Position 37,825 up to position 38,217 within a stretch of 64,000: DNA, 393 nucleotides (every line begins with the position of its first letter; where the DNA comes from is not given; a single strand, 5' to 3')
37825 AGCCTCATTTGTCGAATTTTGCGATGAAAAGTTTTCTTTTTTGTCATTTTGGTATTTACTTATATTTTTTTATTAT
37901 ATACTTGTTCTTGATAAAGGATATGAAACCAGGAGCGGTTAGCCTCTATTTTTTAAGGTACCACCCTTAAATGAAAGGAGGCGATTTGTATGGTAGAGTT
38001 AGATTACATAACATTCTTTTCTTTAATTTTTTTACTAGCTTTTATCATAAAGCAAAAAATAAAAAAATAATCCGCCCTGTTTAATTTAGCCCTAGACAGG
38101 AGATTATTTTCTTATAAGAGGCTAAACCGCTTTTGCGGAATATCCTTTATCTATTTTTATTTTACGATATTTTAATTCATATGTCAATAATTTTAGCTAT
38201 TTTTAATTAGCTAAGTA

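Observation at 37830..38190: Intergenic module A: 26-aa hydrophobic peptide with convergent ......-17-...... promoter (type I TA-like), paralogous to module B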

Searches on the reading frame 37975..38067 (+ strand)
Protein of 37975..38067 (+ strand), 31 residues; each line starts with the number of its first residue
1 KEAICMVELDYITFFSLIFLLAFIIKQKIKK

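Call 5: search_protein_families(library=pfam, proteins=[window:37990-38067:+], max_evalue=10)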
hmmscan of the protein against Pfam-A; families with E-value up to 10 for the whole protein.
seq(26 aa): 0 families

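Call 6: search_protein_families(library=ncbifam, proteins=[window:37990-38067:+], max_evalue=10)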
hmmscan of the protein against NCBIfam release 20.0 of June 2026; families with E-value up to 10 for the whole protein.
seq(26 aa): 0 families

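Call 43: search_dna_similar(query=window:37990-38067:+, collection=plasmids, mode=protein, max_evalue=10, max_rows=20)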
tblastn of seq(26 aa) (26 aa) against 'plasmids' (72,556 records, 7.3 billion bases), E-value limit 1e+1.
No match.

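Call 73: search_protein_families(library=padloc, proteins=[window:37990-38067:+], max_evalue=10)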
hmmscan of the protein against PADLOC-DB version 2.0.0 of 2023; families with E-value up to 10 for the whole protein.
seq(26 aa): 0 families

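Call 74: search_protein_families(library=phrogs, proteins=[window:37990-38067:+], max_evalue=10)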
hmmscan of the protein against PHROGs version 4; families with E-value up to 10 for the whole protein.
seq(26 aa): 0 families

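Call 95: search_protein_representatives(protein=window:37975-38067:+)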
Query: 31 residues. Proteins with E-value up to 0.001 (for the whole library): 0; up to 1e-10: 0; up to 1e-30: 0. The best 0 are listed.
